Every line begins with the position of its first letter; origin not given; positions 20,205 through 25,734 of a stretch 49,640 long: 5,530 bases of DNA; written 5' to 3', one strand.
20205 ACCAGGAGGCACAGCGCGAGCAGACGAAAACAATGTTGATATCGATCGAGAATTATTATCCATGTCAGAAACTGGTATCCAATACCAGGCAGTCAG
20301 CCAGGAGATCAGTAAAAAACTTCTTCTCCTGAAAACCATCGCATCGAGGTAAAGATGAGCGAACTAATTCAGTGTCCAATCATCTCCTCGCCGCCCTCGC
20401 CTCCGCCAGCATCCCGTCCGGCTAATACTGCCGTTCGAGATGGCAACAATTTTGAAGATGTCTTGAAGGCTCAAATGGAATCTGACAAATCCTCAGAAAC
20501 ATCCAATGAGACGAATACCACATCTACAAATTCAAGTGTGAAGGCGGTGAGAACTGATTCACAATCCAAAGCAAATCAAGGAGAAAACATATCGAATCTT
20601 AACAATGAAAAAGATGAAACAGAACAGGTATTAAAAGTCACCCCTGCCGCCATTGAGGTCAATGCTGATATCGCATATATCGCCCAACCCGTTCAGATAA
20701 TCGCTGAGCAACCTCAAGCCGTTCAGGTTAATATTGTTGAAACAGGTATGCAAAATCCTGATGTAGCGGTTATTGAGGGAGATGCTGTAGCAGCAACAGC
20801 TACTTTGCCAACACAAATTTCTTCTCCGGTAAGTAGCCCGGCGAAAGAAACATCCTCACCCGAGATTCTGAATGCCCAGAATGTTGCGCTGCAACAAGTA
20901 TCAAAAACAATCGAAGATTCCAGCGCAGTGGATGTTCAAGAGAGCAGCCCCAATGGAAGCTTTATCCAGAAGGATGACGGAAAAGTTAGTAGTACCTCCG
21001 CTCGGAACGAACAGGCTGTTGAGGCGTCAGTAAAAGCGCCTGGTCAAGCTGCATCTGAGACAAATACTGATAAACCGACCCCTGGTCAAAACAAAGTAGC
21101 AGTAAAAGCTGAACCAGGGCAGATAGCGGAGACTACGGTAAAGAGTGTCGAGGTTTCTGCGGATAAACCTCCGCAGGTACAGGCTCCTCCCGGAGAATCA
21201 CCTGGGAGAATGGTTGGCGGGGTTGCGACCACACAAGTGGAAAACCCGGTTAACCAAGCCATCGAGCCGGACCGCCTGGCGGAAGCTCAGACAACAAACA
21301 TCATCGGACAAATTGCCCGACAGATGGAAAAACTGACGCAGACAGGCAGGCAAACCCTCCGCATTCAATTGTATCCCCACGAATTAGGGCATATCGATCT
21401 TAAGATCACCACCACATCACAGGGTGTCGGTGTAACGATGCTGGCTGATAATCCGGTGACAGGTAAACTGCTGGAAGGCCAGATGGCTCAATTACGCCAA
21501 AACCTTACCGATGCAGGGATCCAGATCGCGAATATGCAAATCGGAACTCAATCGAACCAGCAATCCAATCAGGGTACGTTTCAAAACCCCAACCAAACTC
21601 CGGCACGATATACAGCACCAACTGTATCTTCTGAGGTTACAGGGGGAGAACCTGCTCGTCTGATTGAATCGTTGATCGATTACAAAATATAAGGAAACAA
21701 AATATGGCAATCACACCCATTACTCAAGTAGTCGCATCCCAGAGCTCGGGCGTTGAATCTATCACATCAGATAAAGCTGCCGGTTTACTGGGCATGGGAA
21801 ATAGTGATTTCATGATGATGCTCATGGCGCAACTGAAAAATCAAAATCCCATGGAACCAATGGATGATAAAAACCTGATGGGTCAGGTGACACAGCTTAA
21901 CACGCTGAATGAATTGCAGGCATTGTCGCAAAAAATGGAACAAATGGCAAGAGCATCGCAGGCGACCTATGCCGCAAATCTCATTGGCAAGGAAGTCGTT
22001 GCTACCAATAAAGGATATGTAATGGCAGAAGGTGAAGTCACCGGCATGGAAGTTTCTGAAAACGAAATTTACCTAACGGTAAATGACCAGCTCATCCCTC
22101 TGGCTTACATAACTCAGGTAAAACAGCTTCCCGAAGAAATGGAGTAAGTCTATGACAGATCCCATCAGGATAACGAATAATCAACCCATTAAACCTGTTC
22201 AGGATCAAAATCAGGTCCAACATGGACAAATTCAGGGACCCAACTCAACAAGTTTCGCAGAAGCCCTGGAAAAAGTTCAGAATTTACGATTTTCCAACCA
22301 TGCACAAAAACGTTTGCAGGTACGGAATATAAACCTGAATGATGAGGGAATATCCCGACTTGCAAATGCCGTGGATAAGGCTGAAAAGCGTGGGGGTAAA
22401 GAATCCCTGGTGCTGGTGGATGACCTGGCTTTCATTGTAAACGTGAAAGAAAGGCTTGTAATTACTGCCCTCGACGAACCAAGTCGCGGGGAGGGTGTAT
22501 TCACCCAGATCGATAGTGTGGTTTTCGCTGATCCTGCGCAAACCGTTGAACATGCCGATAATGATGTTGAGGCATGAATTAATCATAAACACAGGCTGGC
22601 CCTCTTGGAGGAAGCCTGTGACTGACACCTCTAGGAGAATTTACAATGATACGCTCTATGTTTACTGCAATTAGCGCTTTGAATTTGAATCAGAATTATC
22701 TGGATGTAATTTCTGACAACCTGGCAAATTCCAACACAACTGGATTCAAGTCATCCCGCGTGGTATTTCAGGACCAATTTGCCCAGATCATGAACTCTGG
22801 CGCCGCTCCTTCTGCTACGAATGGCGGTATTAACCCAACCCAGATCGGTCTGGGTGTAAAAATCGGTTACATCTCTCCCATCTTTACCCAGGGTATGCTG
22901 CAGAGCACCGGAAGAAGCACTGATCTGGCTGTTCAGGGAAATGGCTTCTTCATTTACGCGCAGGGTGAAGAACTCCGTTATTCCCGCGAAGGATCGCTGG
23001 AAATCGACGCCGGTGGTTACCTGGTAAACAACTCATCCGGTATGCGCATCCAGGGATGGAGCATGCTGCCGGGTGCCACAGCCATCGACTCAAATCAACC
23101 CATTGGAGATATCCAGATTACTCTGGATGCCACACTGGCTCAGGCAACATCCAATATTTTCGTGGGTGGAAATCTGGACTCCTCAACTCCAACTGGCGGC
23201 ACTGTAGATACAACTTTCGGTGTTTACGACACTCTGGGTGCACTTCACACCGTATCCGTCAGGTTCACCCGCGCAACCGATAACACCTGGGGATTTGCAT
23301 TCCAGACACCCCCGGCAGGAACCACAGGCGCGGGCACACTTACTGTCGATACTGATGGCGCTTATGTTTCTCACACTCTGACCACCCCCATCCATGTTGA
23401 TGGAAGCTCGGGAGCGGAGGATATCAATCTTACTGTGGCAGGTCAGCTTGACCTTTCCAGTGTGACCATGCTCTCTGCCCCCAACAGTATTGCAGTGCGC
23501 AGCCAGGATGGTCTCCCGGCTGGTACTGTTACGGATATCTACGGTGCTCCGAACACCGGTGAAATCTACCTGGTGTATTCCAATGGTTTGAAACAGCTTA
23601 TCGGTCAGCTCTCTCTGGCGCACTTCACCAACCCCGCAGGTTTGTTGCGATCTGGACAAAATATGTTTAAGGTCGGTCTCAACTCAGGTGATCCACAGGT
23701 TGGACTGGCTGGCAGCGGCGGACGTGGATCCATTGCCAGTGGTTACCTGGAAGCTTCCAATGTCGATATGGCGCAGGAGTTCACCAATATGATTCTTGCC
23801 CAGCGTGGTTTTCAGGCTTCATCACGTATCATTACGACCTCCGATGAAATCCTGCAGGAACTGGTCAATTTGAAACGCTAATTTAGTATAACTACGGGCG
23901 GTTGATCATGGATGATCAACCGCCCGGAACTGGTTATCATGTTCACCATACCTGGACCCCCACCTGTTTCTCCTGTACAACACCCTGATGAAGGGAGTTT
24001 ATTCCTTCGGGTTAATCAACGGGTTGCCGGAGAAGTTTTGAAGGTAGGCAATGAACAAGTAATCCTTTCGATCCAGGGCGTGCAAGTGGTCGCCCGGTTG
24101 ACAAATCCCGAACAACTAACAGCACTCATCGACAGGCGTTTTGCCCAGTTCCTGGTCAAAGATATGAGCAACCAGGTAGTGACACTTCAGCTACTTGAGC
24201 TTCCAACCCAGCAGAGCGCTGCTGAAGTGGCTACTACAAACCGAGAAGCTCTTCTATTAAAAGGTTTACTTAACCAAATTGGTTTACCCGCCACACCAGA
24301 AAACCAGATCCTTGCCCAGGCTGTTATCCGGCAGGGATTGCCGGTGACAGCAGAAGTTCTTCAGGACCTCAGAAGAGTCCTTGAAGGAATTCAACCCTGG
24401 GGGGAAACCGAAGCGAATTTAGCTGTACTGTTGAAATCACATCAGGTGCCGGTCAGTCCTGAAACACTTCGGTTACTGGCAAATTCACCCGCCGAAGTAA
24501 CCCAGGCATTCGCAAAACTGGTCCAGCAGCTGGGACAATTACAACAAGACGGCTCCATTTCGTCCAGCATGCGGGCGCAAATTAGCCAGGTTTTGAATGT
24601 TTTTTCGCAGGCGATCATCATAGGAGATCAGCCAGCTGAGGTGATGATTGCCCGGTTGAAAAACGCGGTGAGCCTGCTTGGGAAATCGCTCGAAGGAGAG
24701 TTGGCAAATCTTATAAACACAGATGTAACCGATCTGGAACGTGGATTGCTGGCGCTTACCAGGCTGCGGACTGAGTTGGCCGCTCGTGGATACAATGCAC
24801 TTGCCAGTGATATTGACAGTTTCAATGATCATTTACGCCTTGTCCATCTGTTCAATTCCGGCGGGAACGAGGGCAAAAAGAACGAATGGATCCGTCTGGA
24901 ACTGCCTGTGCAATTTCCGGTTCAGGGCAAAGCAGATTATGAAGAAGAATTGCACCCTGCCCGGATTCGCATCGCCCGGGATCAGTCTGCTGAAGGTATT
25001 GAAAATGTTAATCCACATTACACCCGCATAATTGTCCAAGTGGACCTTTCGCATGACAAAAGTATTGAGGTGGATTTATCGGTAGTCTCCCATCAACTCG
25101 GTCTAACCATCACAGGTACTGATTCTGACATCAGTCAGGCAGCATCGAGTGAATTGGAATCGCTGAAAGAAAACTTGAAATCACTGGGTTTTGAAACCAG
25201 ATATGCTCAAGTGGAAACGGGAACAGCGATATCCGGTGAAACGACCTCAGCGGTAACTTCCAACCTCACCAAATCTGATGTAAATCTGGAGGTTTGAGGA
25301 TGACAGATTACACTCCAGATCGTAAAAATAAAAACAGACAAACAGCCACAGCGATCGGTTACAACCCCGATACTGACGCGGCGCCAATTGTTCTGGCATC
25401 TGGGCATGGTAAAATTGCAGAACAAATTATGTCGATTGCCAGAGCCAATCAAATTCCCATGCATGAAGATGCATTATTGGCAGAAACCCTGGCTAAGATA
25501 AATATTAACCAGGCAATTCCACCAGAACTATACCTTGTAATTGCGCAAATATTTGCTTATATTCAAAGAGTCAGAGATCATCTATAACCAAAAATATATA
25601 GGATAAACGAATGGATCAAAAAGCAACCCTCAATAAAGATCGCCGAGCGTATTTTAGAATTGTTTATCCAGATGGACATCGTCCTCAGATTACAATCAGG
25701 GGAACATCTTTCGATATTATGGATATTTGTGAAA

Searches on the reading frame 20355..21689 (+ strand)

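Call 51: search_protein_families(library=pfam, proteins=[window:20355-21689:+], max_evalue=0.001)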
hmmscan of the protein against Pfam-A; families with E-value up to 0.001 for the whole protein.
window:20355-21689:+ (445 aa): 1 family
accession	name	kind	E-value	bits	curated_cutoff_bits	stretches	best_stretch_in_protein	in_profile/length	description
PF02120.21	Flg_hook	-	2e-17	63.2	29.8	1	322-404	2-84/85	Flagellar hook-length control protein FliK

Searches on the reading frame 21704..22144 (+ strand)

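Call 51: search_protein_families(library=pfam, proteins=[window:21704-22144:+], max_evalue=0.001)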
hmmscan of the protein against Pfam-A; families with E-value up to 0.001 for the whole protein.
window:21704-22144:+ (147 aa): 2 families
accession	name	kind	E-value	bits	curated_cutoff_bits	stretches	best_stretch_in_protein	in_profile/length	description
PF03963.19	FlgD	-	1.1e-13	51.6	27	1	10-80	5-75/75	Flagellar hook capping protein - N-terminal region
PF13861.12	FLgD_tudor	-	9.3e-05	23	26.9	1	85-136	1-57/58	FlgD Tudor-like domain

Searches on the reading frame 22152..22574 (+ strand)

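Call 51: search_protein_families(library=pfam, proteins=[window:22152-22574:+], max_evalue=0.001)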
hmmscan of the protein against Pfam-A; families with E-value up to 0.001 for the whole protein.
window:22152-22574:+ (141 aa): 1 family
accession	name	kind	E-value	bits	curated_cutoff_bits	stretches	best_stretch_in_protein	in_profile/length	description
PF12611.13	Flagellar_put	-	7e-06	26.1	21.1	1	103-125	2-24/24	Putative flagellar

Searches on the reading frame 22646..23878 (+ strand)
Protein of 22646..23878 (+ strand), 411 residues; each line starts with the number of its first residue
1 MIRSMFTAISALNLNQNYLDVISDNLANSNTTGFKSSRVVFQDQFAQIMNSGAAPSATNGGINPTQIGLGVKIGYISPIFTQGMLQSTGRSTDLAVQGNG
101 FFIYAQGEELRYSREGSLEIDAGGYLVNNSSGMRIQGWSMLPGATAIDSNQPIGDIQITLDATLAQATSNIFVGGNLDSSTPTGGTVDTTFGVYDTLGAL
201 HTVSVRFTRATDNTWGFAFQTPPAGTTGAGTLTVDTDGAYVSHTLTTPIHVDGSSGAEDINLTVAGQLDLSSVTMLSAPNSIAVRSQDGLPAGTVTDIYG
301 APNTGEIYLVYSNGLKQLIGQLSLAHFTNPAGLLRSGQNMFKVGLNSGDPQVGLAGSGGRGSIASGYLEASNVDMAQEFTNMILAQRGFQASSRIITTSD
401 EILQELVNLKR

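Call 51: search_protein_families(library=pfam, proteins=[window:22646-23878:+], max_evalue=0.001)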
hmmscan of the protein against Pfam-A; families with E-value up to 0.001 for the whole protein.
window:22646-23878:+ (411 aa): 4 families
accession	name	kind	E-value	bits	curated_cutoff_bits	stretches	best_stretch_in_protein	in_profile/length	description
PF06429.18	Flg_bbr_C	-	1.8e-18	66.2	23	1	365-409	2-46/46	Flagellar basal body rod FlgEFG protein C-terminal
PF00460.25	Flg_bb_rod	-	1.1e-10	41.7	20.7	1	7-35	3-31/31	Flagella basal body rod protein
PF07559.19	FlgE_D2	-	3.4e-10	41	22.7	1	170-289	10-141/142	Flagellar basal body protein FlaE D2 domain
PF22692.1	LlgE_F_G_D1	-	3.4e-09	37.2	27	1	95-162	1-49/64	Flagellar hook protein FlgE/F/G D1 domain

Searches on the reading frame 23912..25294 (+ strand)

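Call 51: search_protein_families(library=pfam, proteins=[window:23912-25294:+], max_evalue=0.001)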
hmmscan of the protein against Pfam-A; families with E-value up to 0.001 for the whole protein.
window:23912-25294:+ (461 aa): 0 families

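Call 64: search_protein_families(library=pfam, proteins=[window:23912-25294:+], max_evalue=0.01)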
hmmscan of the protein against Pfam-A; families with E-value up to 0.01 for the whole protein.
window:23912-25294:+ (461 aa): 1 family
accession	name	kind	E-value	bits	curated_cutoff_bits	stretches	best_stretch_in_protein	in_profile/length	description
PF02120.21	Flg_hook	-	0.0017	18.6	29.8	0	365-438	7-80/85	Flagellar hook-length control protein FliK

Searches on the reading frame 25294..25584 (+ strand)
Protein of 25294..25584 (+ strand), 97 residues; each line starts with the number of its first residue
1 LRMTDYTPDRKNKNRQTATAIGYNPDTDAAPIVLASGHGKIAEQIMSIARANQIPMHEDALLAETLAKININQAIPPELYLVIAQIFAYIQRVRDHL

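Call 51: search_protein_families(library=pfam, proteins=[window:25294-25584:+], max_evalue=0.001)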
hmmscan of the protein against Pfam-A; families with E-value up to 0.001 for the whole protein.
window:25294-25584:+ (97 aa): 1 family
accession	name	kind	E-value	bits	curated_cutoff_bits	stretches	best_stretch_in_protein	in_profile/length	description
PF01312.24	Bac_export_2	-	2.8e-18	66.7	24.4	1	17-90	261-335/335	FlhB HrpN YscU SpaS Family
